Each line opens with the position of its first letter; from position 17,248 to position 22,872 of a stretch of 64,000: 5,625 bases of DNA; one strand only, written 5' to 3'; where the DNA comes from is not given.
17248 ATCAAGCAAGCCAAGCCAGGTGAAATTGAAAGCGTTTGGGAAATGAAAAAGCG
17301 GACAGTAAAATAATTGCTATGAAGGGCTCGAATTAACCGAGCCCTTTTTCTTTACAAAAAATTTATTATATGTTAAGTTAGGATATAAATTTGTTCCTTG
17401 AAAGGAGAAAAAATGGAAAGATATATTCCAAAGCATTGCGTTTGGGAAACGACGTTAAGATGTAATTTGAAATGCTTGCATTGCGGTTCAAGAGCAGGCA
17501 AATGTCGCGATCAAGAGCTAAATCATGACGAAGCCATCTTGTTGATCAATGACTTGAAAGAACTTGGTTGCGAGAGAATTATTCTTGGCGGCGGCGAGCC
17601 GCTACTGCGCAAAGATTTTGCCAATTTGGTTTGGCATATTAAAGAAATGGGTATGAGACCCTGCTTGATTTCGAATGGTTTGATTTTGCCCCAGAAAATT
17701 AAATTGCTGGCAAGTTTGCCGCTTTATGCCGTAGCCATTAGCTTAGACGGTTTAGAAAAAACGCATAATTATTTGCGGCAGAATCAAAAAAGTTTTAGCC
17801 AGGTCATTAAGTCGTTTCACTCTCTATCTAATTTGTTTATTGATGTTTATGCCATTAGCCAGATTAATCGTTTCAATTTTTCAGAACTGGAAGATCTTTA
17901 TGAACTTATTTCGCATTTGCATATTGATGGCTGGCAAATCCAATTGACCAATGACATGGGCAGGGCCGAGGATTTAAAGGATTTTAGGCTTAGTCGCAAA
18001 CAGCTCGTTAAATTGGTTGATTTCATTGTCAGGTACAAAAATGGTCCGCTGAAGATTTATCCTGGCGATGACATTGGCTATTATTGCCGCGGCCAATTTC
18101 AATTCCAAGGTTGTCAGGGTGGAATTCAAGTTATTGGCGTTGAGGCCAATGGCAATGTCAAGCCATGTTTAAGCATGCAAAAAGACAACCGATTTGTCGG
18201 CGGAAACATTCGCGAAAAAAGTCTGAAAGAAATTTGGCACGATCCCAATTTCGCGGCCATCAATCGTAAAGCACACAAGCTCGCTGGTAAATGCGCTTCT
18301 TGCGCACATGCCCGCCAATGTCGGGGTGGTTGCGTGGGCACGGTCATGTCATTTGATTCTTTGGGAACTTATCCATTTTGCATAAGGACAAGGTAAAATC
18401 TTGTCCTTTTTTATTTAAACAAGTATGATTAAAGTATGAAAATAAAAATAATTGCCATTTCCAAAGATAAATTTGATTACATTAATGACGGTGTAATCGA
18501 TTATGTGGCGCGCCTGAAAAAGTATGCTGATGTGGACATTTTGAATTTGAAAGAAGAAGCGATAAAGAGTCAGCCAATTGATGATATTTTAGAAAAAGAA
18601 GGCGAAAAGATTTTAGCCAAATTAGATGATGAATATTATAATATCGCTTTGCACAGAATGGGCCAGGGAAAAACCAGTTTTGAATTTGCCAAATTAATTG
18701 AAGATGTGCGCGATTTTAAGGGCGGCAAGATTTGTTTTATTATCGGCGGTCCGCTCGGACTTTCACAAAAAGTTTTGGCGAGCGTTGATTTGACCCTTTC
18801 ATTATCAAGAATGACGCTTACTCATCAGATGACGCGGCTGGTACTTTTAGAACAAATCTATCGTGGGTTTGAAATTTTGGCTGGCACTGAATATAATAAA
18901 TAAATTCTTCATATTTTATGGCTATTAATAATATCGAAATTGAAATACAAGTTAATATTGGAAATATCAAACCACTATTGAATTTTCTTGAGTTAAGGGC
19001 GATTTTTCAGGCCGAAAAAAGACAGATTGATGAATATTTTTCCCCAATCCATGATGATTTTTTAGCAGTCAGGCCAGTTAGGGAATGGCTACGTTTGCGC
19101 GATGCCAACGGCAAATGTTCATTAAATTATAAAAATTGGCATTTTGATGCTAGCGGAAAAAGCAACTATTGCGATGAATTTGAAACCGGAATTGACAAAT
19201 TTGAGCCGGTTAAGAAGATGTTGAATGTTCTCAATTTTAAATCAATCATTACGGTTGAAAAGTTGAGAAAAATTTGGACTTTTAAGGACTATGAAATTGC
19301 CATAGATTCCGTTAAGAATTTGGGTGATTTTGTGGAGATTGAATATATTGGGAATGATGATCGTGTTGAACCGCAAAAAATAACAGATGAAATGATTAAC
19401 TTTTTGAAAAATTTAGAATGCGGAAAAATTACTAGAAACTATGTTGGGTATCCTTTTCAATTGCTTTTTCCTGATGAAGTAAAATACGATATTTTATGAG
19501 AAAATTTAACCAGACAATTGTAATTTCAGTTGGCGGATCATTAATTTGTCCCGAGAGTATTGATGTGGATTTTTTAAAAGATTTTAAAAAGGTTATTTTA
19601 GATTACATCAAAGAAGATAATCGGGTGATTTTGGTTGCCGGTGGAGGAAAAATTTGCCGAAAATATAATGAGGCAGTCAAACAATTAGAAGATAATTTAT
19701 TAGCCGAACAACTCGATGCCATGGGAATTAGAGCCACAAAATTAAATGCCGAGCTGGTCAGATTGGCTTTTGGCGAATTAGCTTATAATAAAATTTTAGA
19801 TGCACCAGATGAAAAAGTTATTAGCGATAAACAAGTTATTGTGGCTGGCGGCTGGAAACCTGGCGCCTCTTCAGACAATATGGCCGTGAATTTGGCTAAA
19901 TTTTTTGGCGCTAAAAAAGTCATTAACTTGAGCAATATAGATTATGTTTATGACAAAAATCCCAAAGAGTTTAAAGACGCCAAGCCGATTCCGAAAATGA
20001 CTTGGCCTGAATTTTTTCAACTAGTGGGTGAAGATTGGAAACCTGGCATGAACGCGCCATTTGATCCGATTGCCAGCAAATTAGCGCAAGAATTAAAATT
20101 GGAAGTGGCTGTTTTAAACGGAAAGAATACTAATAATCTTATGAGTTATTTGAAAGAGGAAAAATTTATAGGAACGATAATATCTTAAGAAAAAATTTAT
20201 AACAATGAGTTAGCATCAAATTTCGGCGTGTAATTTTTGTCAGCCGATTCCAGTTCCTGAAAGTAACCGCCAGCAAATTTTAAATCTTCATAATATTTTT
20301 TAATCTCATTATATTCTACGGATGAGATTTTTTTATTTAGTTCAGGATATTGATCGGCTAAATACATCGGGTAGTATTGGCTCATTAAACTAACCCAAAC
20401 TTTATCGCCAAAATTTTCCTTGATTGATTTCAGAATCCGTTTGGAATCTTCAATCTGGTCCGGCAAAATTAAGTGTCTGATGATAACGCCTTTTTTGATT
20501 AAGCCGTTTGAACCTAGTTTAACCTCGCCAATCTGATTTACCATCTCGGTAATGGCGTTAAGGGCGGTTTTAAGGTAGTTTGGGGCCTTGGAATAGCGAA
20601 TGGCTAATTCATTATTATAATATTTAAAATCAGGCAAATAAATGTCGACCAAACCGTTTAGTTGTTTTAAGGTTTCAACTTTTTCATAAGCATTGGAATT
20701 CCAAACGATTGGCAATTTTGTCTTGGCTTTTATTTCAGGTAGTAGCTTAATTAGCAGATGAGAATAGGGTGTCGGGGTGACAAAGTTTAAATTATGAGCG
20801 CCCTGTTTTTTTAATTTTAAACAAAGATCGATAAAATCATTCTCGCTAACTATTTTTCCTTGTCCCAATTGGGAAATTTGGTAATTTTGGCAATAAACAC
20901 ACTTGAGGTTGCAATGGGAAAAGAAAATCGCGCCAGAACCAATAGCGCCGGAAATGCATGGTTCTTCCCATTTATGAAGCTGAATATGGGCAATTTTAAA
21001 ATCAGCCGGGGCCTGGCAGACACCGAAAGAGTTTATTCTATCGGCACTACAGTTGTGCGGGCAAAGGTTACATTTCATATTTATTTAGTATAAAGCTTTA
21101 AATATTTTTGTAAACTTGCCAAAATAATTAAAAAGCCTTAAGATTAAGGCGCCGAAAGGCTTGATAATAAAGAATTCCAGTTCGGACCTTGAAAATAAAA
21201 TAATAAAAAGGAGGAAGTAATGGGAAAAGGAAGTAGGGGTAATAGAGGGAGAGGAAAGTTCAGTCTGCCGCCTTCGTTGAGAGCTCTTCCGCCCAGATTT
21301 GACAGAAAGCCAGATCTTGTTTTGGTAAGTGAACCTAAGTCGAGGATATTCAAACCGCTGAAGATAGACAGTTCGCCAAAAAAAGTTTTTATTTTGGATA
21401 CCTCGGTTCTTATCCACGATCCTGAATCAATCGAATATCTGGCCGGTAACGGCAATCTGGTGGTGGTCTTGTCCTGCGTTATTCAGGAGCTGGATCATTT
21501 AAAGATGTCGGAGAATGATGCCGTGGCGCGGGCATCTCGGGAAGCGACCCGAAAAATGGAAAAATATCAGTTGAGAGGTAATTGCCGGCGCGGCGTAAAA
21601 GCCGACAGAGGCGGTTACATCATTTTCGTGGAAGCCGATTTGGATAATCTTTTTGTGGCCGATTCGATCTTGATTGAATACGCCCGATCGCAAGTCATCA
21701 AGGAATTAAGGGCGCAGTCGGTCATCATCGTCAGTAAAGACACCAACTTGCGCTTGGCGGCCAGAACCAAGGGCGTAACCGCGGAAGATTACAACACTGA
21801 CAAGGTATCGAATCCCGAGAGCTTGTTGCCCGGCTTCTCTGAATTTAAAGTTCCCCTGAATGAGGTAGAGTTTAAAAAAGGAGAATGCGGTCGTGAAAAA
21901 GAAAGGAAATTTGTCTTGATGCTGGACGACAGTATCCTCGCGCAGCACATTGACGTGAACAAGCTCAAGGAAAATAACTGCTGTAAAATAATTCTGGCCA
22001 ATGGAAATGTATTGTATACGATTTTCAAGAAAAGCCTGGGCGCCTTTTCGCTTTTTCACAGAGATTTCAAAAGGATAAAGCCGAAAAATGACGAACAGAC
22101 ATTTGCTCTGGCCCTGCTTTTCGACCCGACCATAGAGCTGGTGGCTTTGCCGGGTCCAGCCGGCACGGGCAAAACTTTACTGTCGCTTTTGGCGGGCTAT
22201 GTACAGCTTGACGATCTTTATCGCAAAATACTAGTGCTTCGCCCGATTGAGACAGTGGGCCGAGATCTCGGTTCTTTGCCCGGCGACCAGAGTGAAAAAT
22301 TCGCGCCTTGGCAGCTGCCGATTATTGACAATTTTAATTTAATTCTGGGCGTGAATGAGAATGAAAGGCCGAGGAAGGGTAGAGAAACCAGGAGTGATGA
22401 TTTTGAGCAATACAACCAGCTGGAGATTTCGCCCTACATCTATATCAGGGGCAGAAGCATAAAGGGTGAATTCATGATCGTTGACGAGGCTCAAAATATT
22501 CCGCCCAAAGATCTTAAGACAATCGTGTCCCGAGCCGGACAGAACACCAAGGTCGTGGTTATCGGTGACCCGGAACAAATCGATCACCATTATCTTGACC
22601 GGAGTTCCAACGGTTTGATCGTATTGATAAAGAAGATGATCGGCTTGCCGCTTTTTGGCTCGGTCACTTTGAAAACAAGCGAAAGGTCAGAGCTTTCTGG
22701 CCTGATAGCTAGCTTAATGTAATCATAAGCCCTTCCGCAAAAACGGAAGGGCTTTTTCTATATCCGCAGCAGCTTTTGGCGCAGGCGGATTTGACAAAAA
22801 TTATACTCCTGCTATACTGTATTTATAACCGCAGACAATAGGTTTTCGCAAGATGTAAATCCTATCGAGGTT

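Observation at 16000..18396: Radical SAM/SPASM enzyme with adjacent small proteins and an O-methyltransferase: candidate peptide- or cofactor-modification cluster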

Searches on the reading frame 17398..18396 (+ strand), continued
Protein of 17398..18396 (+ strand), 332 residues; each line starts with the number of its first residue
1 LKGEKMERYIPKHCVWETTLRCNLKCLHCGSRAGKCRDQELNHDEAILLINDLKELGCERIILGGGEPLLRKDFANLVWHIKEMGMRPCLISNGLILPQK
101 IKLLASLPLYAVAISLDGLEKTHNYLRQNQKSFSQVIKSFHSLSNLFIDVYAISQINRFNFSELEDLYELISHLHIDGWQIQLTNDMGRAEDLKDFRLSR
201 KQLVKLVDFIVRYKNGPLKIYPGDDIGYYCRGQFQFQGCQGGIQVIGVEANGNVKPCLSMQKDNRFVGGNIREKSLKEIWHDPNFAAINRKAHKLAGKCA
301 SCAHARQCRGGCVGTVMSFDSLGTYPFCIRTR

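Call 73: fold_search(model_id=the predicted structure, library=pdb)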
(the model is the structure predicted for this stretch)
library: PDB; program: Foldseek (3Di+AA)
matches with E <= 10: 1489; with E <= 0.001: 134
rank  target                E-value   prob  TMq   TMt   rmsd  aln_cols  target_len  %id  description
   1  6c8v                  8.5e-19  1.00  0.71  0.74   4.0       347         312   19  X-ray structure of PqqE from Methylobacterium extorquens (released 2018-02-14)
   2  6efn                  4.1e-18  1.00  0.70  0.60   3.7       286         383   26  Structure of a RiPP maturase, SkfB (released 2018-10-24)
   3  5v1s_A                1.1e-16  1.00  0.80  0.63   3.9       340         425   19  Crystal structure of Streptococcus suis SuiB bound to S-adenosylmethionine (released 2017-08-30)
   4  5v1q_B                2.5e-16  1.00  0.79  0.61   4.0       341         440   20  Crystal structure of Streptococcus suis SuiB (released 2017-08-30)
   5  5v1s_B                3.0e-16  1.00  0.76  0.60   4.1       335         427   19  Crystal structure of Streptococcus suis SuiB bound to S-adenosylmethionine (released 2017-08-30)
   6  5v1t_A                3.4e-16  1.00  0.80  0.61   4.0       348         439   19  Crystal structure of Streptococcus suis SuiB bound to precursor peptide SuiA (released 2017-08-30)
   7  5why_B                7.7e-16  1.00  0.72  0.57   4.5       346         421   20  Structural Insights into Thioether Bond Formation in the Biosynthesis of Sactipeptides (released 2017-07-26)
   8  7vob                  2.0e-15  1.00  0.68  0.68   4.0       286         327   20  The crystal structure of a Radical SAM Enzyme BlsE involved in the Biosynthesis of Blasticidin S (released 2022-05-04)
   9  5v1q_A                3.7e-15  1.00  0.76  0.60   4.5       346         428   19  Crystal structure of Streptococcus suis SuiB (released 2017-08-30)
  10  5why_A                5.1e-15  1.00  0.70  0.56   4.7       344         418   19  Structural Insights into Thioether Bond Formation in the Biosynthesis of Sactipeptides (released 2017-07-26)
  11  5wgg_A                2.6e-14  1.00  0.71  0.54   4.9       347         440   19  Structural Insights into Thioether Bond Formation in the Biosynthesis of Sactipeptides (released 2017-07-26)
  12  4k39_A                6.3e-14  1.00  0.73  0.67   4.6       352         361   18  Native anSMEcpe with bound AdoMet and Cp18Cys peptide (released 2013-05-08)
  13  4k36_A                7.6e-14  1.00  0.73  0.64   4.7       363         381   18  His6 tagged anSMEcpe with bound AdoMet (released 2013-05-08)
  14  4k39_B                1.3e-13  1.00  0.75  0.69   4.6       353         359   19  Native anSMEcpe with bound AdoMet and Cp18Cys peptide (released 2013-05-08)
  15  4k38_A                2.0e-13  1.00  0.74  0.66   4.6       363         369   18  Native anSMEcpe with bound AdoMet and Kp18Cys peptide (released 2013-05-08)
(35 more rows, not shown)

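Call 79: list_cluster_members(proteins=[P0001, P0003, P0004, P0008, P0010, P0121, P0130, P0131, P0132, P0133])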
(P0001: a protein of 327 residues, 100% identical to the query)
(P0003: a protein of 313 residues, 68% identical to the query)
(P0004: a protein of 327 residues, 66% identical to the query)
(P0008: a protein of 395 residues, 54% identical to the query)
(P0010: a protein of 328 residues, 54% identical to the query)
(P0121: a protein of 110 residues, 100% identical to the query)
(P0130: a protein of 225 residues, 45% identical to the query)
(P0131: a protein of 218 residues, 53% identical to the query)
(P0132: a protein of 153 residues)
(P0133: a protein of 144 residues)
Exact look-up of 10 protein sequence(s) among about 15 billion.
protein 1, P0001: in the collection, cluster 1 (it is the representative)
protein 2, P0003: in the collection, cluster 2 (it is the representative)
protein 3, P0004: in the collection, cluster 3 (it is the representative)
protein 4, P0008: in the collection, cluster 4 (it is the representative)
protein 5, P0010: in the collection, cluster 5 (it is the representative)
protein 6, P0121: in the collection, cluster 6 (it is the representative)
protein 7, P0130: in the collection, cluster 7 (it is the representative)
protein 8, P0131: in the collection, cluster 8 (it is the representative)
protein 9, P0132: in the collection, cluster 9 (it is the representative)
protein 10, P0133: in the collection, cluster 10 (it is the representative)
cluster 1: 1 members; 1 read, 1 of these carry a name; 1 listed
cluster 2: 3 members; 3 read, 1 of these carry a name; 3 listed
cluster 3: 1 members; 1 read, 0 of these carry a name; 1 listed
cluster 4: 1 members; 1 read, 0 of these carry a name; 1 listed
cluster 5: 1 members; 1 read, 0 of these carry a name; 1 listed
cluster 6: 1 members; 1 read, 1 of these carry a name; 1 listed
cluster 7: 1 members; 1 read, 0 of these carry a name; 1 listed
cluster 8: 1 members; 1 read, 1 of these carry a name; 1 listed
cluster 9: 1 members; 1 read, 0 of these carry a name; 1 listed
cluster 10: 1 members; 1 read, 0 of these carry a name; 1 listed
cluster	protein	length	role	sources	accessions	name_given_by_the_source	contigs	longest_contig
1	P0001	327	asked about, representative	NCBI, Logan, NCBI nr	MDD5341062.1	MAG: radical SAM protein [Patescibacteria group bacterium] | radical SAM protein [Patescibacteria group bacterium]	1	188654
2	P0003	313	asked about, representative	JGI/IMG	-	-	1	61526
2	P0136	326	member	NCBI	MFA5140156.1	MAG: radical SAM protein [Elusimicrobiota bacterium]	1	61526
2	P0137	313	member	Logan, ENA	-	-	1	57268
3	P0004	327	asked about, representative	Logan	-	-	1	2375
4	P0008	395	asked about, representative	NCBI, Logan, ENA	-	-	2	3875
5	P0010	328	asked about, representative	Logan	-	-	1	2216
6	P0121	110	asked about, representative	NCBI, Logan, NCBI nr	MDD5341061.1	MAG: hypothetical protein PHC97_01335 [Patescibacteria group bacterium] | hypothetical protein [Patescibacteria group bacterium]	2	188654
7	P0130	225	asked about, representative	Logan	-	-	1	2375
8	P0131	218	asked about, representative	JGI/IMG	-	hypothetical protein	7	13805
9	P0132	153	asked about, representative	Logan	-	-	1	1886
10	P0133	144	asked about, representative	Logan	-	-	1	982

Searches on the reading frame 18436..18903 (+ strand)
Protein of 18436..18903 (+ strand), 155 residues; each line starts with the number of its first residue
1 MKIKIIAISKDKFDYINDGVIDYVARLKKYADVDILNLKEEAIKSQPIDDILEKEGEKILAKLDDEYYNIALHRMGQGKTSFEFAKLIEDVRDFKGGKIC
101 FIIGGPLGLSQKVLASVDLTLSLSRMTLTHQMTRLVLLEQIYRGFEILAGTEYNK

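Call 3: search_protein_families(library=pfam, proteins=[window:18436-18903:+], max_evalue=0.01)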
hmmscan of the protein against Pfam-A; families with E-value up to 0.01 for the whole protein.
window:18436-18903:+ (155 aa): 1 family
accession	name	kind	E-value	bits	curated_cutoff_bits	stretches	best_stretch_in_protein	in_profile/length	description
PF02590.22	SPOUT_MTase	-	8.2e-46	156.2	27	1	1-153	1-153/154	Predicted SPOUT methyltransferase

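Call 4: search_protein_families(library=ncbifam, proteins=[window:18436-18903:+], max_evalue=0.01)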
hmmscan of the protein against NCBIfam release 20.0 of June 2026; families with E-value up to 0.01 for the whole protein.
window:18436-18903:+ (155 aa): 9 families
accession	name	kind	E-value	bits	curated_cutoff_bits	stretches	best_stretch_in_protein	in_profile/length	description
NF000985.0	PRK00103.1-3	equivalog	1.1e-41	142.3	172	1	1-155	1-159/159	23S rRNA (pseudouridine(1915)-N(3))-methyltransferase RlmH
TIGR00246.1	tRNA_RlmH_YbeA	equivalog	1.6e-34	119.1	149.7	1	2-155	2-154/155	23S rRNA (pseudouridine(1915)-N(3))-methyltransferase RlmH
NF000986.0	PRK00103.1-4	equivalog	4.9e-31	108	141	1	1-154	1-154/156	23S rRNA (pseudouridine(1915)-N(3))-methyltransferase RlmH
NF000990.0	PRK00103.2-4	equivalog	1.6e-30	106.2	207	1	1-154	1-155/157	23S rRNA (pseudouridine(1915)-N(3))-methyltransferase RlmH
NF000989.0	PRK00103.2-3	equivalog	2.7e-24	86.1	169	1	1-154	1-158/160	23S rRNA (pseudouridine(1915)-N(3))-methyltransferase RlmH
NF000984.0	PRK00103.1-1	equivalog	2.6e-21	76.1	242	1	1-153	1-153/156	23S rRNA (pseudouridine(1915)-N(3))-methyltransferase RlmH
NF000988.0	PRK00103.2-2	equivalog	2.1e-20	73.3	199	1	1-154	1-154/156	23S rRNA (pseudouridine(1915)-N(3))-methyltransferase RlmH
NF000991.0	PRK00103.2-5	equivalog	1.2e-19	70.7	216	1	23-154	29-158/160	23S rRNA (pseudouridine(1915)-N(3))-methyltransferase RlmH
NF000987.0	PRK00103.2-1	equivalog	8.5e-19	68.4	210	1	1-155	1-151/151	23S rRNA (pseudouridine(1915)-N(3))-methyltransferase RlmH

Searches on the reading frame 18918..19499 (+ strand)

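Call 3: search_protein_families(library=pfam, proteins=[window:18918-19499:+], max_evalue=0.01)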
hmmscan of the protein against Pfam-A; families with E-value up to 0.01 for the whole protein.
window:18918-19499:+ (193 aa): 1 family
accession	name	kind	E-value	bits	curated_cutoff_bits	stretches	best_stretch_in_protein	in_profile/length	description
PF01928.26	CYTH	-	1.4e-18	67.8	23.2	1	5-167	1-168/179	CYTH domain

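Call 4: search_protein_families(library=ncbifam, proteins=[window:18918-19499:+], max_evalue=0.01)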
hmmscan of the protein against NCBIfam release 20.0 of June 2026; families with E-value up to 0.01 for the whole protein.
window:18918-19499:+ (193 aa): 1 family
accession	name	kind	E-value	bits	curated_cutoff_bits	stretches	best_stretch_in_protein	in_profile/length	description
TIGR00318.1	cyaB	equivalog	7.8e-24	84.4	57.95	1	6-168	2-159/174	class IV adenylate cyclase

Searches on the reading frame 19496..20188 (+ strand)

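Call 3: search_protein_families(library=pfam, proteins=[window:19496-20188:+], max_evalue=0.01)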
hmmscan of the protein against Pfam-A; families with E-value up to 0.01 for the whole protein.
window:19496-20188:+ (230 aa): 1 family
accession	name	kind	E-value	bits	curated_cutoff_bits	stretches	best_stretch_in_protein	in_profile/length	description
PF00696.33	AA_kinase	-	4.1e-27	95.9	24.9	1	7-208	2-234/234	Amino acid kinase family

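Call 4: search_protein_families(library=ncbifam, proteins=[window:19496-20188:+], max_evalue=0.01)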
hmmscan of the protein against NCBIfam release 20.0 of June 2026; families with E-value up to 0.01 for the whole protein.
window:19496-20188:+ (230 aa): 11 families
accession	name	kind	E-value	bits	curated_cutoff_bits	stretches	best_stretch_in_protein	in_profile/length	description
TIGR02076.1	pyrH_arch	equivalog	5.3e-57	193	158.05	1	8-229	1-221/222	UMP kinase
NF040647.1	IPPK_Arch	equivalog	2.6e-16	59.7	120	1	125-229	153-259/259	isopentenyl phosphate kinase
TIGR02075.1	pyrH_bact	equivalog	5.5e-14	52.3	243.9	1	19-229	16-232/233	UMP kinase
NF040622.1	MfnE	equivalog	3.2e-08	33.5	300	1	9-157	3-152/211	[5-(aminomethyl)furan-3-yl]methyl phosphate kinase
TIGR01027.1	proB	equivalog_domain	6.7e-07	28.8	186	1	127-227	146-249/363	glutamate 5-kinase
TIGR00761.1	argB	equivalog_domain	7.8e-07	28.9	151.3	0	126-180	156-205/231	acetylglutamate kinase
TIGR00656.1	asp_kin_monofn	equivalog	0.0013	17.8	402.25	1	126-210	160-239/407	aspartate kinase, monofunctional class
NF006234.1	PRK08373.1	subfamily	0.0014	17.9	237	1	125-216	187-270/338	aspartate kinase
NF007032.0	PRK09496.1-4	equivalog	0.0015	17.6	309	1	38-147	227-330/457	Trk system potassium transporter TrkA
NF010662.0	PRK14058.1-4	equivalog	0.0016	17.7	194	0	28-59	13-44/264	[LysW]-aminoadipate/[LysW]-glutamate kinase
TIGR02078.1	AspKin_pair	subfamily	0.0052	16.2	242.4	0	125-215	180-263/327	putative Pyrococcus aspartate kinase subunit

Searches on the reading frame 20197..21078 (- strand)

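Call 3: search_protein_families(library=pfam, proteins=[window:20197-21078:-], max_evalue=0.01)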
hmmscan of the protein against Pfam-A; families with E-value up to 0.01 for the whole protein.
window:20197-21078:- (293 aa): 2 families
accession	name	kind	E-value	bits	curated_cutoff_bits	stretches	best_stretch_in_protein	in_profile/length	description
PF04055.27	Radical_SAM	-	4e-11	43.8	29.5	1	51-180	2-137/166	Radical SAM superfamily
PF13353.11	Fer4_12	-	1e-05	26.3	22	1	50-144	9-109/137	4Fe-4S single cluster domain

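Call 4: search_protein_families(library=ncbifam, proteins=[window:20197-21078:-], max_evalue=0.01)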
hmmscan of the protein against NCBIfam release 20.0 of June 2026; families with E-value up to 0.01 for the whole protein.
window:20197-21078:- (293 aa): 6 families
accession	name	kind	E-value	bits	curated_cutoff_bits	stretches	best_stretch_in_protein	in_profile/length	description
TIGR02495.1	NrdG2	equivalog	2.2e-07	30.4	131.15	1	50-168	20-138/193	anaerobic ribonucleoside-triphosphate reductase activating protein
TIGR04041.1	activase_YjjW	hypoth_equivalog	1.8e-05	24.3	250.2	0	48-67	19-38/276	YjjW family glycine radical enzyme activase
TIGR02491.1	NrdG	equivalog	0.00053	19.9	126.1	1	50-140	19-114/154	anaerobic ribonucleoside-triphosphate reductase activating protein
TIGR04337.1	AmmeMemoSam_rS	hypoth_equivalog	0.0011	17.8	220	0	55-75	78-98/349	AmmeMemoRadiSam system radical SAM enzyme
NF033719.1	ind_deCO2_activ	equivalog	0.0017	17.7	425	0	50-89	20-58/302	indoleacetate decarboxylase activase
TIGR02493.1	PFLA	equivalog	0.0021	17.5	231.75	1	51-156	20-131/235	pyruvate formate-lyase-activating protein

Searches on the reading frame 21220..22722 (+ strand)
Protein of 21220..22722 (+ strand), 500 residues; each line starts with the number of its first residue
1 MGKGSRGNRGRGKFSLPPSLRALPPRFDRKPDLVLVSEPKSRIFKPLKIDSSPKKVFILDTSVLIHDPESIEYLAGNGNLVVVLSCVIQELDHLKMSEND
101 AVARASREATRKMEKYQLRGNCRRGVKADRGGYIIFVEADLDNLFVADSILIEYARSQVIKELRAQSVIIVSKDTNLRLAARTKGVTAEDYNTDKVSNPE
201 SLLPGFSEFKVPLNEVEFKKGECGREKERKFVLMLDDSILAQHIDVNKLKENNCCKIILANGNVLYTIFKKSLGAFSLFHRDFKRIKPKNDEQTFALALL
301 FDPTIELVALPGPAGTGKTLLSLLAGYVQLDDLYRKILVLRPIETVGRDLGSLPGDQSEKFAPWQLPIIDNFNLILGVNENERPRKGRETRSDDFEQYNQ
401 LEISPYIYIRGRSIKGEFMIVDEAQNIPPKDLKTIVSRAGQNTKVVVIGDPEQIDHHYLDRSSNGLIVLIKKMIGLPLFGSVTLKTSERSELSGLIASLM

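Call 84: search_protein_families(library=pfam, proteins=[window:21220-22722:+], max_evalue=0.0001)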
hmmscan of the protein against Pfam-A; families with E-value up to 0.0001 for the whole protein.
window:21220-22722:+ (500 aa): 4 families
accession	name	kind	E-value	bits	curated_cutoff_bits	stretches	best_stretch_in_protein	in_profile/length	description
PF02562.22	PhoH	-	4.7e-39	134.4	27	1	286-487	2-189/205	PhoH-like protein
PF13638.12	PIN_4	-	2.4e-19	70.4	21.9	1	57-191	1-131/132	PIN domain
PF13604.12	AAA_30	-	1.2e-07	32.2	27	1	290-454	3-128/191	AAA domain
PF13401.12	AAA_22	-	7.5e-05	23.5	27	0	410-452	78-125/130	AAA domain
